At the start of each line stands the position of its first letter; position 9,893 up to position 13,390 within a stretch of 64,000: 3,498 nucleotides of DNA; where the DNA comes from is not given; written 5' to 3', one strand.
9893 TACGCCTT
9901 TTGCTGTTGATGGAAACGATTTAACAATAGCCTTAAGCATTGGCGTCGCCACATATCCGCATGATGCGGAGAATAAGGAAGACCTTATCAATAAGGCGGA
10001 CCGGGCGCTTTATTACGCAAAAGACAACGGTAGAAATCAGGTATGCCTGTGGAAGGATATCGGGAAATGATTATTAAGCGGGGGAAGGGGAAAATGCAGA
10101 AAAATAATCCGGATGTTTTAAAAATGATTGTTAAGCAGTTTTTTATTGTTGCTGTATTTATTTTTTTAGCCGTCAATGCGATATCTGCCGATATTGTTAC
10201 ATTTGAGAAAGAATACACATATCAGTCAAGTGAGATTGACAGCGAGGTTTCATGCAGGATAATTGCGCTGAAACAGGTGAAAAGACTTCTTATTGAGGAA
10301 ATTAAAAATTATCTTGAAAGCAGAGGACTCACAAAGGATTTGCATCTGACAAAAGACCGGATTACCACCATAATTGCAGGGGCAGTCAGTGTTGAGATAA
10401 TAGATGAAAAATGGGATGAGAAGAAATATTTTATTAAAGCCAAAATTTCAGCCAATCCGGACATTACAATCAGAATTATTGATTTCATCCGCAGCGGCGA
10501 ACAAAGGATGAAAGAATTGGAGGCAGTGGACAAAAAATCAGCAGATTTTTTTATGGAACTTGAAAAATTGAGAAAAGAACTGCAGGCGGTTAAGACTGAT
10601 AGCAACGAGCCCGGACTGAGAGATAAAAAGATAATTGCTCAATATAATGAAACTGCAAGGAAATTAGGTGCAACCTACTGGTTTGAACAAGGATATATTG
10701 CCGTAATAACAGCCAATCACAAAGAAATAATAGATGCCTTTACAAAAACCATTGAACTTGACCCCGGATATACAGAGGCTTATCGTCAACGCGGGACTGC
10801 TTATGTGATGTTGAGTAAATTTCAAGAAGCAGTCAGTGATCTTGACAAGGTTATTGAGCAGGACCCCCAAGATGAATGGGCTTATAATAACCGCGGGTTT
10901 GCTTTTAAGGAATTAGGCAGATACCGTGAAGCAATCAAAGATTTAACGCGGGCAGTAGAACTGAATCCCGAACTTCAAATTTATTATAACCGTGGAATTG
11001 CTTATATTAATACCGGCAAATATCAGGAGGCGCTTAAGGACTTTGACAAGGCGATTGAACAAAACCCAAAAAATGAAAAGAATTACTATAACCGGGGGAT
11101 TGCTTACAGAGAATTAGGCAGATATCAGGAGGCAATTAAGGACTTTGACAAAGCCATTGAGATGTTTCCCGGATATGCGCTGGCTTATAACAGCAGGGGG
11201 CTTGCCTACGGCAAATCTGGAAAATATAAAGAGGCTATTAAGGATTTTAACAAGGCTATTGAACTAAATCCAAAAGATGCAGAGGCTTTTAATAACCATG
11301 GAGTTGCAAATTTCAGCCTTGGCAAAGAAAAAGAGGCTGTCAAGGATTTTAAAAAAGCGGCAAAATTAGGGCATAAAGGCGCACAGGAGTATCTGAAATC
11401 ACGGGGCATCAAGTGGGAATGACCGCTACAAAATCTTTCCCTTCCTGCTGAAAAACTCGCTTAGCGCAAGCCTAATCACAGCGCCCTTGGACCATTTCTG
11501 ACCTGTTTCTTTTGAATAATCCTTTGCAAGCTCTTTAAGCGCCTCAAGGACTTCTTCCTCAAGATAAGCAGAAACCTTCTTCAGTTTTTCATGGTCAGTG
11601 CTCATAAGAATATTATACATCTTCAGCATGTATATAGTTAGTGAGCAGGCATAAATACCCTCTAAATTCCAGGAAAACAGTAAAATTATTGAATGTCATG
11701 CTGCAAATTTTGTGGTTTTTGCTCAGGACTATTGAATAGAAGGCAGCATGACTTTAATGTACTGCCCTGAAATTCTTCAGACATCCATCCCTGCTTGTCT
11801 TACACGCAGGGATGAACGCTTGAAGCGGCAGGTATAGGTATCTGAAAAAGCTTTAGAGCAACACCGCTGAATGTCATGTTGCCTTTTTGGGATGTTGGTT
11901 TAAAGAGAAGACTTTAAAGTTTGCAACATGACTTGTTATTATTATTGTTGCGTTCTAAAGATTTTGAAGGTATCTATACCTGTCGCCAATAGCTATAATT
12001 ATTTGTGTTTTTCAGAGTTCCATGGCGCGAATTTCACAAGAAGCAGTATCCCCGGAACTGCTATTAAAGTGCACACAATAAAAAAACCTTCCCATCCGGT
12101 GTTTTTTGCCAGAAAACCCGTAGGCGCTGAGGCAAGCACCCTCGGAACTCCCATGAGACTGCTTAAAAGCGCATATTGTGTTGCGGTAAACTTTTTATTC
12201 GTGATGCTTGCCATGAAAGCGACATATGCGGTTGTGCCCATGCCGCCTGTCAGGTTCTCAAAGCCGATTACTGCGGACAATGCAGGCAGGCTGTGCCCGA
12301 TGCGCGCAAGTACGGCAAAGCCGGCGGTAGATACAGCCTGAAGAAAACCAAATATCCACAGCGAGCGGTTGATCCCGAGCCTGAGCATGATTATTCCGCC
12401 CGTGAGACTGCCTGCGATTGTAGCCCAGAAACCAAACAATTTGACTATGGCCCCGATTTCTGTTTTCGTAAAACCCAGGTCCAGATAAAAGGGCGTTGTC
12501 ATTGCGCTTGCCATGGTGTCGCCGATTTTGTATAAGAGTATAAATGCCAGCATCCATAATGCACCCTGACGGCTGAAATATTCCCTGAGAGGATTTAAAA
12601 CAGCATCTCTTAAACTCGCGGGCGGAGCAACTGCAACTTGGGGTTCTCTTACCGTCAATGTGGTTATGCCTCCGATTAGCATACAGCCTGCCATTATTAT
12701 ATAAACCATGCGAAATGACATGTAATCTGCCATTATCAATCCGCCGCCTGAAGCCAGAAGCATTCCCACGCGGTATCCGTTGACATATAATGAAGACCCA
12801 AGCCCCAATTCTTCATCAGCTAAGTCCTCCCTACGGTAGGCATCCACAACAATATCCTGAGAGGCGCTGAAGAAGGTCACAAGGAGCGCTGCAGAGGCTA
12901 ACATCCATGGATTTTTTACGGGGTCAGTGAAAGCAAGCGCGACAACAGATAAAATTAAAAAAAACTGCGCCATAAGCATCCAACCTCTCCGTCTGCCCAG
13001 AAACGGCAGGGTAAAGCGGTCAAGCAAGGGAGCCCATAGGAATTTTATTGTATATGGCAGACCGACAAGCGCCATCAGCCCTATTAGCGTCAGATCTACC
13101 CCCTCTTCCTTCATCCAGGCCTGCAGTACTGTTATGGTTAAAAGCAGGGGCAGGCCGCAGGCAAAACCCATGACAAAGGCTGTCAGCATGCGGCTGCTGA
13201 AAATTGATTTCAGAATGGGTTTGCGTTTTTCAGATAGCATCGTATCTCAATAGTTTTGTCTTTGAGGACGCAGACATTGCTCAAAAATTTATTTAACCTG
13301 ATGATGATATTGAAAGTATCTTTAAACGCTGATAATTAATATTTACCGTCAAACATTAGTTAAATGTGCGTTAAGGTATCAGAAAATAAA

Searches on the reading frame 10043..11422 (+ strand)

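Call 11: search_protein_families(library=pfam, proteins=[window:10043-11422:+])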
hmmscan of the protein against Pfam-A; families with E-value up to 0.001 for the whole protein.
window:10043-11422:+ (459 aa): 34 families (the best 25 are shown)
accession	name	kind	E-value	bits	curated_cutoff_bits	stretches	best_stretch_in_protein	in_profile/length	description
PF00515.34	TPR_1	-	4.7e-60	197.6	27.8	5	379-412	1-34/34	Tetratricopeptide repeat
PF07719.23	TPR_2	-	7.5e-51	166.5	27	4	313-344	3-34/34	Tetratricopeptide repeat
PF13181.12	TPR_8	-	3.7e-43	142.4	25.7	4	381-412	3-34/34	Tetratricopeptide repeat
PF13414.12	TPR_11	-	2.7e-42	142.6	26.8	5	392-427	7-42/42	TPR repeat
PF13431.12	TPR_17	-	1.4e-39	131.4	24.4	3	334-365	2-33/34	Tetratricopeptide repeat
PF13432.12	TPR_16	-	2.9e-31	107.9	32.7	3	288-344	7-64/65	Tetratricopeptide repeat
PF13424.12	TPR_12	-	2.1e-30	105.2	30.1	3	348-408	6-74/77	Tetratricopeptide repeat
PF13371.12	TPR_9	-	1e-29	102.8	35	2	238-278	23-63/73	Tetratricopeptide repeat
PF13428.12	TPR_14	-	9.9e-24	81.9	23.5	0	348-382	4-38/44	Tetratricopeptide repeat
PF13374.12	TPR_10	-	2.2e-20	72.4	27.5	0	350-374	7-31/42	Tetratricopeptide repeat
PF13174.12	TPR_6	-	3.4e-19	68.6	26.3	0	348-377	3-32/33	Tetratricopeptide repeat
PF14559.12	TPR_19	-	4.2e-18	65.9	25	3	325-372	5-52/68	Tetratricopeptide repeat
PF01239.28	PPTA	-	3.8e-14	51.9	29.5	0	261-290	2-31/32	Protein prenyltransferase alpha subunit repeat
PF10516.15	SHNi-TPR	-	6.9e-13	48.3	21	0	292-307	15-30/38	SHNi-TPR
PF03704.23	BTAD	-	4.3e-12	47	22.1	0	244-305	62-123/146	Bacterial transcriptional activator domain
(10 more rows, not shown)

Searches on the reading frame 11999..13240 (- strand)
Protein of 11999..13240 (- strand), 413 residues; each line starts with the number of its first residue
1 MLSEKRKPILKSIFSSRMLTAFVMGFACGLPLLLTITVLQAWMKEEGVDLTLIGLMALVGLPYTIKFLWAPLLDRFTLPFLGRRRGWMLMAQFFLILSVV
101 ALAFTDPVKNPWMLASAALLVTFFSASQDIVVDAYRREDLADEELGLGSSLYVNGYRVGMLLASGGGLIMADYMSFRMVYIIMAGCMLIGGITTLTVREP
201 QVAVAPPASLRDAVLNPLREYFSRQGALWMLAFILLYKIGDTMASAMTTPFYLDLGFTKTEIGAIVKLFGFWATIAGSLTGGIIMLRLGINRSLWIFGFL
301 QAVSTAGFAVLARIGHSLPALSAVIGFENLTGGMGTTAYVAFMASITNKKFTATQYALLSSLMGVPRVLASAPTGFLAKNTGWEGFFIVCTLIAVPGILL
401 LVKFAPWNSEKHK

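Call 11: search_protein_families(library=pfam, proteins=[window:11999-13240:-])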
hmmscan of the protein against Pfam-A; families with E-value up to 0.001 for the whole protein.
window:11999-13240:- (413 aa): 2 families
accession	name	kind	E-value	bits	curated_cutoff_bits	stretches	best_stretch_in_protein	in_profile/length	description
PF07690.21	MFS_1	-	2.2e-30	106.2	33.4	2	22-321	2-298/347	Major Facilitator Superfamily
PF13000.13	Acatn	-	2.8e-11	43.1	23.7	1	26-168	10-175/546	Acetyl-coenzyme A transporter 1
